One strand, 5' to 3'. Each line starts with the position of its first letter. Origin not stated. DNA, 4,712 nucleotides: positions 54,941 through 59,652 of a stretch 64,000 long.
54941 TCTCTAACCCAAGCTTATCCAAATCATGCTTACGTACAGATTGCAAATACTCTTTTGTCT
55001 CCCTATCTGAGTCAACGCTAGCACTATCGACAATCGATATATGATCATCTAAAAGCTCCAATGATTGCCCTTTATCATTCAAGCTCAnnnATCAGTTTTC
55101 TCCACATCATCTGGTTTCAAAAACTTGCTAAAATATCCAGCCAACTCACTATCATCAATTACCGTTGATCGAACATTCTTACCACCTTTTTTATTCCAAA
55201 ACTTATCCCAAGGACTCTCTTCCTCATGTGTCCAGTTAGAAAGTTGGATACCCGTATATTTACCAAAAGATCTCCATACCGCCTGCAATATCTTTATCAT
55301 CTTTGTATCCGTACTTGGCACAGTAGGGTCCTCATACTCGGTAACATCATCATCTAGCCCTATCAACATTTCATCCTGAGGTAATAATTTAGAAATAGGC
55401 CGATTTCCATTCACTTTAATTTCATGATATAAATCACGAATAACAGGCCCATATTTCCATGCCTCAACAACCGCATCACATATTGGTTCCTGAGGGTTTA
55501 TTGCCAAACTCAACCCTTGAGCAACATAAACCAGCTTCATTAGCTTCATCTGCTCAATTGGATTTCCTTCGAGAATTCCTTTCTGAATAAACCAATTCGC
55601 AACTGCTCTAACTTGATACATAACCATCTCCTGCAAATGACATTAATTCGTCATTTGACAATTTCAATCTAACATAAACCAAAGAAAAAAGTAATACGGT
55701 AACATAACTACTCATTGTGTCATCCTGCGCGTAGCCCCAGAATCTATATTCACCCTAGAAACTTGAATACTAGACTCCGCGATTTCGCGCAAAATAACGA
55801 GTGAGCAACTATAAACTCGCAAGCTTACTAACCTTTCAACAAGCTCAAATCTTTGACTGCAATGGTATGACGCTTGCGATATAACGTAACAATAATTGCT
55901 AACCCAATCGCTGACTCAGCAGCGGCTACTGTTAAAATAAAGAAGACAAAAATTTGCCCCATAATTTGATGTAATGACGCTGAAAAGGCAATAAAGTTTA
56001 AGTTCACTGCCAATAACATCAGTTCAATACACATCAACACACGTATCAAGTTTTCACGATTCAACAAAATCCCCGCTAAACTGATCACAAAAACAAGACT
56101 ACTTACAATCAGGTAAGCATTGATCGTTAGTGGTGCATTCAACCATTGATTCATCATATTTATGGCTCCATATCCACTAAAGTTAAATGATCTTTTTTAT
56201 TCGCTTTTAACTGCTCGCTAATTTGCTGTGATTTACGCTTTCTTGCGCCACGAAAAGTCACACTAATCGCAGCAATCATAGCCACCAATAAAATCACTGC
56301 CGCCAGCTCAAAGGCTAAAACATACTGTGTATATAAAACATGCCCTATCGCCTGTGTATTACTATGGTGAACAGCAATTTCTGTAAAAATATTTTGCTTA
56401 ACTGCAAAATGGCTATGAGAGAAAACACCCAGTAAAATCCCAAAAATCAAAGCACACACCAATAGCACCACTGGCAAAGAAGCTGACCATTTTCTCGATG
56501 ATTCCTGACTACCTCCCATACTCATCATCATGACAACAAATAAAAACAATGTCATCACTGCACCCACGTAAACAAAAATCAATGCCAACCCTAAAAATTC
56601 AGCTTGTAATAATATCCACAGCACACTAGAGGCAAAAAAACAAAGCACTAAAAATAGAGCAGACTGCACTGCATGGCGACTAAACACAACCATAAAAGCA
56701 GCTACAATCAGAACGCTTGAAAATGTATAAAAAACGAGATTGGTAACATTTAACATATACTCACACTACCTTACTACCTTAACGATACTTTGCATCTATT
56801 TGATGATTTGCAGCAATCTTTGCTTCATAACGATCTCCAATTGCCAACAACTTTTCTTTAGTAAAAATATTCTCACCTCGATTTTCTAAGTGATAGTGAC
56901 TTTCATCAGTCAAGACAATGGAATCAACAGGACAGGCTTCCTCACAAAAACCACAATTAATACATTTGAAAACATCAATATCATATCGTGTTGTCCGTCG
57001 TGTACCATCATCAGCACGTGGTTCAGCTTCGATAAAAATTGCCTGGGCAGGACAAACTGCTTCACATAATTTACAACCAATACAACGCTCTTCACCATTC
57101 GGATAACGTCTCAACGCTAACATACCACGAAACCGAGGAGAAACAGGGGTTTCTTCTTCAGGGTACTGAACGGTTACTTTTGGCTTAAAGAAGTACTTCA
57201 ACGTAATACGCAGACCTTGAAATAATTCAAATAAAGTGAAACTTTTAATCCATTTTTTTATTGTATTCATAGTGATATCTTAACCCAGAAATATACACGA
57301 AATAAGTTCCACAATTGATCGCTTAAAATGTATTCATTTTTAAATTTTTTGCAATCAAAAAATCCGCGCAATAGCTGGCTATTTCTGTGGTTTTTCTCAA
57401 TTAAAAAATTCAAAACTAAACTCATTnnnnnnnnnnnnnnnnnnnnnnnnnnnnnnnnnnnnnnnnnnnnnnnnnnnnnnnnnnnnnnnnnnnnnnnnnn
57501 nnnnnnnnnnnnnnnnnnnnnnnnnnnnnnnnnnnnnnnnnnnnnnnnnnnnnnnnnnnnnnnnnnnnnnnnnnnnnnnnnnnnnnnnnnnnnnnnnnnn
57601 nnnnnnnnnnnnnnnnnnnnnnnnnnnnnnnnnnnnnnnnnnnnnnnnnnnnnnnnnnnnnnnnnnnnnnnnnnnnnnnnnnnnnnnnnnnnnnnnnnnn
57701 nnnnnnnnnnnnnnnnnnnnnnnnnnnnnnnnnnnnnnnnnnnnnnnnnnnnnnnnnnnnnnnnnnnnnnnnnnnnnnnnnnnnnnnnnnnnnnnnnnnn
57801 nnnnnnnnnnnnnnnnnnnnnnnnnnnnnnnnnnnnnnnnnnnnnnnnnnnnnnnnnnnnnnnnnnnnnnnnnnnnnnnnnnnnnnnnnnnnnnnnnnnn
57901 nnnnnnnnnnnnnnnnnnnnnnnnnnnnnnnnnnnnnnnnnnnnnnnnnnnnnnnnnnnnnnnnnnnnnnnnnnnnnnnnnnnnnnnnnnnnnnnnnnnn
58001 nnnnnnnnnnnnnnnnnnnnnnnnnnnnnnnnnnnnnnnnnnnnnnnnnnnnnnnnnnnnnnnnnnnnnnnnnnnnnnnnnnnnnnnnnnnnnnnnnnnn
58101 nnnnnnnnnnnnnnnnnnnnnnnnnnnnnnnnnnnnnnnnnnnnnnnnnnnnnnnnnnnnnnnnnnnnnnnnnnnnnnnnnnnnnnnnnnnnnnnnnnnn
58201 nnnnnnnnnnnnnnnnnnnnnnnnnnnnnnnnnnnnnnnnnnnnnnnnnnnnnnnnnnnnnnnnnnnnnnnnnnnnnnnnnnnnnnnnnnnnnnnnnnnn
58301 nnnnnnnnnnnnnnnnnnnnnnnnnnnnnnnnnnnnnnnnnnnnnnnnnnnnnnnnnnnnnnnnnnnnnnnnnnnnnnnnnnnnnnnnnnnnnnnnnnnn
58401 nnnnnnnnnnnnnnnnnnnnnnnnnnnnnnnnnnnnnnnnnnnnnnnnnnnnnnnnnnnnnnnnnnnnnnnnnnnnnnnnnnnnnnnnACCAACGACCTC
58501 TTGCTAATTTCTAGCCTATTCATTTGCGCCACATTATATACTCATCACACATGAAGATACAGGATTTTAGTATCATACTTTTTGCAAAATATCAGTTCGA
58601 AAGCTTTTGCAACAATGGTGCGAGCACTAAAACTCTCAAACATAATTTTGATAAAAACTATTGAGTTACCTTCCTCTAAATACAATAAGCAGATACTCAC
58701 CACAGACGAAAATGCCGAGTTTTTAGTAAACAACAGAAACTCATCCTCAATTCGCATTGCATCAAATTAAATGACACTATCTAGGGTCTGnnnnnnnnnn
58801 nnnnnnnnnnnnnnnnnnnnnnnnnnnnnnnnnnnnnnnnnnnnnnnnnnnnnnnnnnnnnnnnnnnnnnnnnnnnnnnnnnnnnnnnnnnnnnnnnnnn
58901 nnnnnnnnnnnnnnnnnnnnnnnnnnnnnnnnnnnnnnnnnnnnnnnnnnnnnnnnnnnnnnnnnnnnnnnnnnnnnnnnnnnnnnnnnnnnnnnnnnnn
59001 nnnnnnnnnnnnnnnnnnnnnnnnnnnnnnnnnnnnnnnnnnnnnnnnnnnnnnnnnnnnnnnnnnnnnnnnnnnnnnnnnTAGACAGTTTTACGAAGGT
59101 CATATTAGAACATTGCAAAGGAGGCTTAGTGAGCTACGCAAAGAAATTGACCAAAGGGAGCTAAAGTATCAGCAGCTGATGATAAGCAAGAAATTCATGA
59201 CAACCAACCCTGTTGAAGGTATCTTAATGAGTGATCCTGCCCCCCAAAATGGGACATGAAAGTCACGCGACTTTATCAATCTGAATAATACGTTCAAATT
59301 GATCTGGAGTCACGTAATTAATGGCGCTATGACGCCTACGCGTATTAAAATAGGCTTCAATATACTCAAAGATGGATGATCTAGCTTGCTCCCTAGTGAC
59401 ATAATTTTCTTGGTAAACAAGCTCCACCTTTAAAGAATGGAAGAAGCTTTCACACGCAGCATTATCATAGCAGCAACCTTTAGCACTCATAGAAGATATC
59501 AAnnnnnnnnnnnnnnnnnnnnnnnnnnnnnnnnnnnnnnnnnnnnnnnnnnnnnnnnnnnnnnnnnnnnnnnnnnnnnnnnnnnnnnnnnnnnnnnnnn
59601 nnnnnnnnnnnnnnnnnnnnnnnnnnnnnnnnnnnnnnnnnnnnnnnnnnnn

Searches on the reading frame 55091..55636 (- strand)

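Call 82: search_protein_families(library=pfam, proteins=[window:55091-55636:-], max_evalue=0.01)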
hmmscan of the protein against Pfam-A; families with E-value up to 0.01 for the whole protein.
window:55091-55636:- (182 aa): 1 family
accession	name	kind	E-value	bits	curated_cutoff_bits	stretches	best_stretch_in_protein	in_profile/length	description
PF13274.11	SocA_Panacea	-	6e-20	72.7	25.7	1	32-143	1-112/113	Antitoxin SocA-like, Panacea domain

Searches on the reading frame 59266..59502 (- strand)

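Call 82: search_protein_families(library=pfam, proteins=[window:59266-59502:-], max_evalue=0.01)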
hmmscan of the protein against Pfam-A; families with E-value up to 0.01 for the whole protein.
window:59266-59502:- (79 aa): 2 families
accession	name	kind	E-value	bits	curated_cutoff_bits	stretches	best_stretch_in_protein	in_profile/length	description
PF13333.12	rve_2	-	3.5e-17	62.7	22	1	18-70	1-52/56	Integrase core domain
PF13683.12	rve_3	-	5.1e-13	49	26.5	1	4-66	6-67/67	Integrase core domain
